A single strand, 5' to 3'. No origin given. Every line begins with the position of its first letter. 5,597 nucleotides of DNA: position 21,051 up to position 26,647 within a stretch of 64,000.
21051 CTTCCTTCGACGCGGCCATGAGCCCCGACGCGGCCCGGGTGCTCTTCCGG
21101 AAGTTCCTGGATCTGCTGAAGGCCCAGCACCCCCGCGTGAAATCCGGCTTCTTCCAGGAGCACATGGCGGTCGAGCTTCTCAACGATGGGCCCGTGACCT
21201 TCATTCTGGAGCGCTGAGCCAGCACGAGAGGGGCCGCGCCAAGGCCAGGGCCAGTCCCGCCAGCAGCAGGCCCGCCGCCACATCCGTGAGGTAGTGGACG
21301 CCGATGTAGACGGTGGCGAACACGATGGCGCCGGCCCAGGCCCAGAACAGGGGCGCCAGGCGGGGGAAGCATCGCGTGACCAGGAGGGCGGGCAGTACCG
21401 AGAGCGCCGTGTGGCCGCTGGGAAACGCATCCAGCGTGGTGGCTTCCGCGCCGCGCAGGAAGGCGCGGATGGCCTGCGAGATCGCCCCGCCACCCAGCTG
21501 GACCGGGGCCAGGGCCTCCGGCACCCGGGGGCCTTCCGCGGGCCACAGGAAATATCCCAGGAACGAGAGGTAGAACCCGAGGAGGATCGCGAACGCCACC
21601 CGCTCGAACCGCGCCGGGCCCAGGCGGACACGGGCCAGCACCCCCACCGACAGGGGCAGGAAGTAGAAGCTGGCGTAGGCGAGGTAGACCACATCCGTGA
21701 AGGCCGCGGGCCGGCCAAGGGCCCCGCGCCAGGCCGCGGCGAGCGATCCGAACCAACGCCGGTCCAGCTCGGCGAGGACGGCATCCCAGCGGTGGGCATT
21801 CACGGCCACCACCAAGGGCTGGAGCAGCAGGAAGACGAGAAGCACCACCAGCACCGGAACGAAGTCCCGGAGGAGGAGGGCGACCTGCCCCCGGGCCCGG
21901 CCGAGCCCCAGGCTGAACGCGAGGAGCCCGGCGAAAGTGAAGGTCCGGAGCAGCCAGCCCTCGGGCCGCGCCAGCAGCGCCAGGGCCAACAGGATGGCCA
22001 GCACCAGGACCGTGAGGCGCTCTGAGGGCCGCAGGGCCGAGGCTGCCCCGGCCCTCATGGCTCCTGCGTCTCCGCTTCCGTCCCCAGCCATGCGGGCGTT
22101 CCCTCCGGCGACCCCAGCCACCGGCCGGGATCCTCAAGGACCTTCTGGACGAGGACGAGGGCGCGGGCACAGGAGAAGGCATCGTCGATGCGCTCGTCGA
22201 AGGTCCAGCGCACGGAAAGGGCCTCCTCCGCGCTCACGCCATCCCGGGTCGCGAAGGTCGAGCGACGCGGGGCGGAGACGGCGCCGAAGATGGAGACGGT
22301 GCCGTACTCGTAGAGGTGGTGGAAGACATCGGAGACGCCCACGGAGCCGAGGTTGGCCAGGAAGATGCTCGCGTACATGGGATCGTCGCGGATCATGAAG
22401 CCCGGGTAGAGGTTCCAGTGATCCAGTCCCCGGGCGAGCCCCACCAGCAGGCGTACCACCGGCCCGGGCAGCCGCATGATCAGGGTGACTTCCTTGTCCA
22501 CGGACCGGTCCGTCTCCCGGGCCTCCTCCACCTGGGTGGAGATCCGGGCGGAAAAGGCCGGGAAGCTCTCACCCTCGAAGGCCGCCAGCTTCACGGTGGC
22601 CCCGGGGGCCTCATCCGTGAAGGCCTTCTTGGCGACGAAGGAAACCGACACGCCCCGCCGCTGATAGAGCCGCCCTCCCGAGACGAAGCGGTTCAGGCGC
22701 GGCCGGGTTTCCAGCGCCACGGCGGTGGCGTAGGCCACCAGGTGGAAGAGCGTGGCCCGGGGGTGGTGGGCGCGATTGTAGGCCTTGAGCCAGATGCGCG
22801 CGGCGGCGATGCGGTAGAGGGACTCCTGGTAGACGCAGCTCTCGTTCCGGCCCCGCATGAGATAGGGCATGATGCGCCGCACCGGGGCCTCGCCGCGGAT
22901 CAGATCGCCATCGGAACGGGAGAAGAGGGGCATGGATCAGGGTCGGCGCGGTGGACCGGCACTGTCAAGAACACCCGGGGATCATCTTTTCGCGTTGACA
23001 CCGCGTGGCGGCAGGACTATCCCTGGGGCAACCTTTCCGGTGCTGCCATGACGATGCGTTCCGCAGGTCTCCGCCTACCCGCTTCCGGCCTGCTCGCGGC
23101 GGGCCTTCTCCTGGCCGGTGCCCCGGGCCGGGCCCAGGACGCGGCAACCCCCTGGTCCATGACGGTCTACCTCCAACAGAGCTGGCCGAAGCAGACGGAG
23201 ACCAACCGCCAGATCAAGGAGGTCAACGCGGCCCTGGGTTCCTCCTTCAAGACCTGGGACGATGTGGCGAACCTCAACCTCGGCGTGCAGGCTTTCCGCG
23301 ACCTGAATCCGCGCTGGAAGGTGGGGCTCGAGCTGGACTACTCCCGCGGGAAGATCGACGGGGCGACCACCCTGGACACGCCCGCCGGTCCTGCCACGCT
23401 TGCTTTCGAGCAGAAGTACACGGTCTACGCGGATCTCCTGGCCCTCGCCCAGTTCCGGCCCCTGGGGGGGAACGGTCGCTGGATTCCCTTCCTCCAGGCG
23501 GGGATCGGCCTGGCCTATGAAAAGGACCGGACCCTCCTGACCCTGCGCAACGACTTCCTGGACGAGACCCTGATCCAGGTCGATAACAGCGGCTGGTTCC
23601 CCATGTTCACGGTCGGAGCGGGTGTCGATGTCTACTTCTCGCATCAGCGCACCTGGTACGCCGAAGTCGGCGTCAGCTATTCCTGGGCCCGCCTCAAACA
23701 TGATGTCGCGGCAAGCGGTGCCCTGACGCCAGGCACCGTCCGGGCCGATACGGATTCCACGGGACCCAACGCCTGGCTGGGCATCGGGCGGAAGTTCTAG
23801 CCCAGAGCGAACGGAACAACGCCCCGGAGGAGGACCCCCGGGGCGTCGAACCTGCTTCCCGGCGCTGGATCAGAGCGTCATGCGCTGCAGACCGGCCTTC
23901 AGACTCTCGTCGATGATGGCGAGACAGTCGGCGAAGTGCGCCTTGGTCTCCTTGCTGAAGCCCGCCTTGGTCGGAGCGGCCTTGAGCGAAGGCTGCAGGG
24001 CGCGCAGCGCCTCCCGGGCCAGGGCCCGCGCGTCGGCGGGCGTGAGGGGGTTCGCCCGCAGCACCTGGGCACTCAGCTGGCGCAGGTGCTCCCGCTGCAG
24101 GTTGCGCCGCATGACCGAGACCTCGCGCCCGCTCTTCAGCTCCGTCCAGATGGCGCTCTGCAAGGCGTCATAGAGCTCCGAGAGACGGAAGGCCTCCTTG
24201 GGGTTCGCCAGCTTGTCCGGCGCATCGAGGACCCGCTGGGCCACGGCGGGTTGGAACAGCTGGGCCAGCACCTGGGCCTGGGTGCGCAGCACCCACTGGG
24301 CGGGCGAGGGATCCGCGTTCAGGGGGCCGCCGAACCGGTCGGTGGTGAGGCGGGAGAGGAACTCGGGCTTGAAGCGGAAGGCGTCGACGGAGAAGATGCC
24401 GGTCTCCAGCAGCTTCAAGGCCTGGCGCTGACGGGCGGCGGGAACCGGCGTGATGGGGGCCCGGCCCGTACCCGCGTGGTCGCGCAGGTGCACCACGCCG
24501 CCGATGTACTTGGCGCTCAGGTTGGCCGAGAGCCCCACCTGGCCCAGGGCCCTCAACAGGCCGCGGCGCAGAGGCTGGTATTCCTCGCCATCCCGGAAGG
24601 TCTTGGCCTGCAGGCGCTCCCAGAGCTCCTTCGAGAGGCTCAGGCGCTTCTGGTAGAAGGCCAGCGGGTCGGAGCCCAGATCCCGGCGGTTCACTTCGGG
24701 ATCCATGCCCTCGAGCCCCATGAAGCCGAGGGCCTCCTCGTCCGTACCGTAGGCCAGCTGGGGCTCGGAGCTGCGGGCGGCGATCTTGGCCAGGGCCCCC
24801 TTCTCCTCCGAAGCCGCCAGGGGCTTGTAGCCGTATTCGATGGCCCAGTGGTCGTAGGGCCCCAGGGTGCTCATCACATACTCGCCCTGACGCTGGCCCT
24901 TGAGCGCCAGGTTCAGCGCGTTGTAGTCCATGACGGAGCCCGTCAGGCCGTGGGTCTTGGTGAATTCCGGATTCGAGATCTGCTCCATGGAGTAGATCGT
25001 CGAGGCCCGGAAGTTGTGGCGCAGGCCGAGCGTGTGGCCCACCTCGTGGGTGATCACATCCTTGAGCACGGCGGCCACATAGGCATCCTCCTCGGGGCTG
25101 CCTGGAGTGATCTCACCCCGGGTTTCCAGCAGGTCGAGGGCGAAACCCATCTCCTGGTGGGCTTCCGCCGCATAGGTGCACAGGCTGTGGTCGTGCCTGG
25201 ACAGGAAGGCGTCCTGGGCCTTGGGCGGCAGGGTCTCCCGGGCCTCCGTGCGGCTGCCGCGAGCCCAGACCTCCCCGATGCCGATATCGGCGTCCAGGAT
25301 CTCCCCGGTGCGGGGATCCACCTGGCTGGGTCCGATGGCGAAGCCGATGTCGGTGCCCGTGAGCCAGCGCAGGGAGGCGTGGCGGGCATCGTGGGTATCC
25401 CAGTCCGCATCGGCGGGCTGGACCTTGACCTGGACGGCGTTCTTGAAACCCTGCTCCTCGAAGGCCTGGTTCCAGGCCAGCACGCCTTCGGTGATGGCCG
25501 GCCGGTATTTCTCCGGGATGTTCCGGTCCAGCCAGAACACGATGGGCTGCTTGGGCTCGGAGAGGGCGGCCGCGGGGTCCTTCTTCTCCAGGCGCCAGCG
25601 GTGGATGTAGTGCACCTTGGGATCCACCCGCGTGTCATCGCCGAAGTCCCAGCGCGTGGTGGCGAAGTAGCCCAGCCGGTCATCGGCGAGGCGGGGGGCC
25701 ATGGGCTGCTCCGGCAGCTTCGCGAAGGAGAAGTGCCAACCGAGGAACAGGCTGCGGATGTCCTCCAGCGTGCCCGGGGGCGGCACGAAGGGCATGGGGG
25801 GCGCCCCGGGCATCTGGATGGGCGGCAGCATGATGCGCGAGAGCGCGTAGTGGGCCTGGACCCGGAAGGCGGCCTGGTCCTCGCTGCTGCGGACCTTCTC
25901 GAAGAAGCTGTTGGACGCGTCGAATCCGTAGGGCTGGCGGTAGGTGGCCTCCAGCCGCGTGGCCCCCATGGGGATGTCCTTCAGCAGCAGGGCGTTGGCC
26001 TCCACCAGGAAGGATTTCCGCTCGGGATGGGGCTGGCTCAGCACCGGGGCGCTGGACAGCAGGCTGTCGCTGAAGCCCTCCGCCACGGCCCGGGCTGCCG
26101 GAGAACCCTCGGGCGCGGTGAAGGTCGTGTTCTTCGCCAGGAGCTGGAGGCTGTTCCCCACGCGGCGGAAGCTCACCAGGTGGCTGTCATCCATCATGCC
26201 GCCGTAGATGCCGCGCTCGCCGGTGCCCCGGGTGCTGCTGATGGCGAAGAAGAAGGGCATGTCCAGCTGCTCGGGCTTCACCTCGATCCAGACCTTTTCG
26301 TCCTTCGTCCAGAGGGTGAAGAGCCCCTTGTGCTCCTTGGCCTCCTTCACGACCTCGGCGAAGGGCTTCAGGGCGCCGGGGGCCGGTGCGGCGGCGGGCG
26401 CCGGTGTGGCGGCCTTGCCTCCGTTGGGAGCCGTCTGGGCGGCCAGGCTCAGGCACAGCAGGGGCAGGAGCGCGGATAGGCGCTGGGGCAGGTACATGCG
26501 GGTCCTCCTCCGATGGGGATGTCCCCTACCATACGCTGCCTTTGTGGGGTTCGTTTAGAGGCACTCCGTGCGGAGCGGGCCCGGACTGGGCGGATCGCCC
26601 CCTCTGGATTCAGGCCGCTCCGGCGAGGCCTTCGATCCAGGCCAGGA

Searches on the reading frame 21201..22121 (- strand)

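Call 8: search_protein_families(library=pfam, proteins=[window:21201-22121:-], max_evalue=0.01)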
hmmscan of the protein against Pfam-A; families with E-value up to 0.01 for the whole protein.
window:21201-22121:- (306 aa): 3 families
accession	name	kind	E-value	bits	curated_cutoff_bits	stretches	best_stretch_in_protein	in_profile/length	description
PF14378.12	PAP2_3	-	1.1e-22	81.3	27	1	116-294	3-190/190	PAP2 superfamily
PF01569.27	PAP2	-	2.1e-11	44.2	27.2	1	231-295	49-121/130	PAP2 superfamily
PF14360.12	PAP2_C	-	0.00081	20.3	27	1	234-290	7-67/74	PAP2 superfamily C-terminal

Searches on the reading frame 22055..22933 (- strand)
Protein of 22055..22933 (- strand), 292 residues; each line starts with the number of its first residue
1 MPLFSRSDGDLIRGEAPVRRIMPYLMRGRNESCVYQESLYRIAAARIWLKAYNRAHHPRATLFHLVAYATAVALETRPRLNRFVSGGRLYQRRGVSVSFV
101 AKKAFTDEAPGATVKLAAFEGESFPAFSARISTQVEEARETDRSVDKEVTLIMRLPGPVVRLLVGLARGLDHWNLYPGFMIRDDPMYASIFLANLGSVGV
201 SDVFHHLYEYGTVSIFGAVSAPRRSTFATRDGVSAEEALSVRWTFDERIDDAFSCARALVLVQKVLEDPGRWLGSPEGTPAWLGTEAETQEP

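Call 8: search_protein_families(library=pfam, proteins=[window:22055-22933:-], max_evalue=0.01)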
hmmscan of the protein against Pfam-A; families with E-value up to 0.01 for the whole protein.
window:22055-22933:- (292 aa): 1 family
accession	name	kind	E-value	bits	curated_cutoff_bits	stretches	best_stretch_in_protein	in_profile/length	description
PF00198.28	2-oxoacid_dh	-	3e-08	33.8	23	1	188-273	148-231/232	2-oxoacid dehydrogenases acyltransferase (catalytic domain)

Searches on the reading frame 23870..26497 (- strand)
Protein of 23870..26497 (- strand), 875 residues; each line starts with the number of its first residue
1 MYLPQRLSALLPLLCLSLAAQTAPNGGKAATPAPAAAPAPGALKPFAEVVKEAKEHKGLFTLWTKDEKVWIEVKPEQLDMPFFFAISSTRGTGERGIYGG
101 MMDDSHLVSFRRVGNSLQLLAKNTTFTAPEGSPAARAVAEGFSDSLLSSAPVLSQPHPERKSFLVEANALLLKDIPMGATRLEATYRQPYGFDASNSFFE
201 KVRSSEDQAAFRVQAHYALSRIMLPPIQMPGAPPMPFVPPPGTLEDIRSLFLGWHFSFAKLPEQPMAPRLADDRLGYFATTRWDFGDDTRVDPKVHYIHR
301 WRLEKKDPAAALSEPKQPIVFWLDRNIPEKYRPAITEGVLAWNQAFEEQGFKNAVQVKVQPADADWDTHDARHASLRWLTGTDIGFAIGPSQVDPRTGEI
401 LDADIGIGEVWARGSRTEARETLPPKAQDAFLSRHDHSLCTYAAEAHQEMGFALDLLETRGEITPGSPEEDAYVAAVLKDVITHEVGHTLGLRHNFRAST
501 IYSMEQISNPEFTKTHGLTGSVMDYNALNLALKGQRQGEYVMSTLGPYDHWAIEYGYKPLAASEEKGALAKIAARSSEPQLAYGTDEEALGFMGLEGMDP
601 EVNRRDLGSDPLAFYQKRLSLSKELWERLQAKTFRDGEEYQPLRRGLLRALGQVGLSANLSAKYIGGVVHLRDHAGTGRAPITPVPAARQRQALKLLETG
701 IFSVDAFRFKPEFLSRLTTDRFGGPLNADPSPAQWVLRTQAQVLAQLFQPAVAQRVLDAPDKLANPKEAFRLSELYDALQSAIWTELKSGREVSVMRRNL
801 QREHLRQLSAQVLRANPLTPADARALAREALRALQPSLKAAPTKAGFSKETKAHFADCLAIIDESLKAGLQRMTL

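Call 8: search_protein_families(library=pfam, proteins=[window:23870-26497:-], max_evalue=0.01)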
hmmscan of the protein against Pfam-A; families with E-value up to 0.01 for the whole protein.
window:23870-26497:- (875 aa): 6 families
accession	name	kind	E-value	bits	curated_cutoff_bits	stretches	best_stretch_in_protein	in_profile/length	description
PF16313.11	DUF4953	-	2.9e-81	273.5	24.2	1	468-789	3-315/316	Met-zincin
PF17148.9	DUF5117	-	3.2e-28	99.3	27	1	101-306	3-189/189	Domain of unknown function (DUF5117)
PF17162.9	DUF5118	-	9.7e-06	25.7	27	1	44-75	2-34/50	Domain of unknown function (DUF5118)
PF12388.14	Peptidase_M57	-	0.00084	19.5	21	1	472-495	127-150/212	Dual-action HEIGH metallo-peptidase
PF13688.12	Reprolysin_5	-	0.0011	19.7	27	1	475-510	138-171/196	Metallo-peptidase family M12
PF00413.30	Peptidase_M10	-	0.0016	18.7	24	1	474-503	104-134/159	Matrixin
